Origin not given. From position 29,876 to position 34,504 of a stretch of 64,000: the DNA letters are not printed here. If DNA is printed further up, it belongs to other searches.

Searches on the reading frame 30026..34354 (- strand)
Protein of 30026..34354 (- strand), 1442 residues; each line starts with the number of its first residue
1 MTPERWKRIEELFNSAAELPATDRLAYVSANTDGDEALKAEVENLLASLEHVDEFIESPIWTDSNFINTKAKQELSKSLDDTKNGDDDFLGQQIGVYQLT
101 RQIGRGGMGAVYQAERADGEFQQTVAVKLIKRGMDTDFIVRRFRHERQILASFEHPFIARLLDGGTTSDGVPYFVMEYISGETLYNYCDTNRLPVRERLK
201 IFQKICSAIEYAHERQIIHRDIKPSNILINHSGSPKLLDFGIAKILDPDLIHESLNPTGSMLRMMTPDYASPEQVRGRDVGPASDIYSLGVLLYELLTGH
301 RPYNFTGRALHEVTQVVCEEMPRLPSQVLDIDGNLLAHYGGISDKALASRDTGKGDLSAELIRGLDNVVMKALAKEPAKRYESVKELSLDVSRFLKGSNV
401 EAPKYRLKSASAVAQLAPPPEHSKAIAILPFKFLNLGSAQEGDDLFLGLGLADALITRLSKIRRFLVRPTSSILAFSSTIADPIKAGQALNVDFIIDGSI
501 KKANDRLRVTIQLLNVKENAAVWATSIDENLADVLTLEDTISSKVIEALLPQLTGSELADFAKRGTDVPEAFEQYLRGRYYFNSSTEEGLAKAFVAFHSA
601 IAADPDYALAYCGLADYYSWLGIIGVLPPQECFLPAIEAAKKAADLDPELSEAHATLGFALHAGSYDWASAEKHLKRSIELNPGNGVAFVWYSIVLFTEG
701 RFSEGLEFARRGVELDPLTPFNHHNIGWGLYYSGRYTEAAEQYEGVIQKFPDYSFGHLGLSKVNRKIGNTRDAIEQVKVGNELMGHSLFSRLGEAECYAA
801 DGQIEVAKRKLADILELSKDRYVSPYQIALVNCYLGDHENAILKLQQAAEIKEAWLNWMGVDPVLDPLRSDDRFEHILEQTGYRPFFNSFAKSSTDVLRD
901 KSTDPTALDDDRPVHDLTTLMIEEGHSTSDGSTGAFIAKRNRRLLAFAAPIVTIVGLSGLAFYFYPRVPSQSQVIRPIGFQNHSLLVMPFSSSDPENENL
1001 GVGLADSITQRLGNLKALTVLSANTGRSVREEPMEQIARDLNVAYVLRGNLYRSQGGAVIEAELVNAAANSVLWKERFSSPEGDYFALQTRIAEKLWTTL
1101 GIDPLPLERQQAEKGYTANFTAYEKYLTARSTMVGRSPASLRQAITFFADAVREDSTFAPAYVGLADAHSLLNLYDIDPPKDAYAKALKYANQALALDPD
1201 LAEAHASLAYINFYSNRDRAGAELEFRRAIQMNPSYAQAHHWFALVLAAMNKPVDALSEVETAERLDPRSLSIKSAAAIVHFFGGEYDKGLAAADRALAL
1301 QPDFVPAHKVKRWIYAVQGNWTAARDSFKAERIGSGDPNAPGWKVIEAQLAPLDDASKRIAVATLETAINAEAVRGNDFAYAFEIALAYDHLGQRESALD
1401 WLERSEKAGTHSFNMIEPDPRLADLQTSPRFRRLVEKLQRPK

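Call 72: search_protein_families(library=pfam, proteins=[window:30026-34354:-], max_evalue=0.00001)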
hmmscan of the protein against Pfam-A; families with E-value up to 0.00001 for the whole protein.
window:30026-34354:- (1442 aa): 11 families
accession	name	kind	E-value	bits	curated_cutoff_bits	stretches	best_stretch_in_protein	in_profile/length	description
PF00069.31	Pkinase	-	2.3e-46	158.7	31.7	1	97-315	1-212/263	Protein kinase domain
PF07714.23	PK_Tyr_Ser-Thr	-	1.3e-33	116.9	23.1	1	98-324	2-223/258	Protein tyrosine and serine/threonine kinase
PF14559.12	TPR_19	-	1.4e-17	64.2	25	0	666-717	5-56/68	Tetratricopeptide repeat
PF07719.23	TPR_2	-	2.6e-16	58.8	27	0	722-753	3-34/34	Tetratricopeptide repeat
PF13431.12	TPR_17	-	3e-14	52.5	24.4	0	1226-1257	2-33/34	Tetratricopeptide repeat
PF13432.12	TPR_16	-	3.3e-12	47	32.7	0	1276-1338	2-65/65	Tetratricopeptide repeat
PF13414.12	TPR_11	-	1.5e-11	44.2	26.8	0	1225-1250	16-41/42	TPR repeat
PF13428.12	TPR_14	-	6e-09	36.2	23.5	0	1276-1308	6-38/44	Tetratricopeptide repeat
PF03109.22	ABC1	-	7.3e-08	32.3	22.9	1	174-250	145-221/244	ABC1 atypical kinase-like domain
PF12895.13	ANAPC3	-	1.2e-07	32.4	27.2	0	1222-1296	8-81/82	Anaphase-promoting complex, cyclosome, subunit 3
PF00515.34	TPR_1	-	4.1e-07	30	27.8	0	1184-1200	17-33/34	Tetratricopeptide repeat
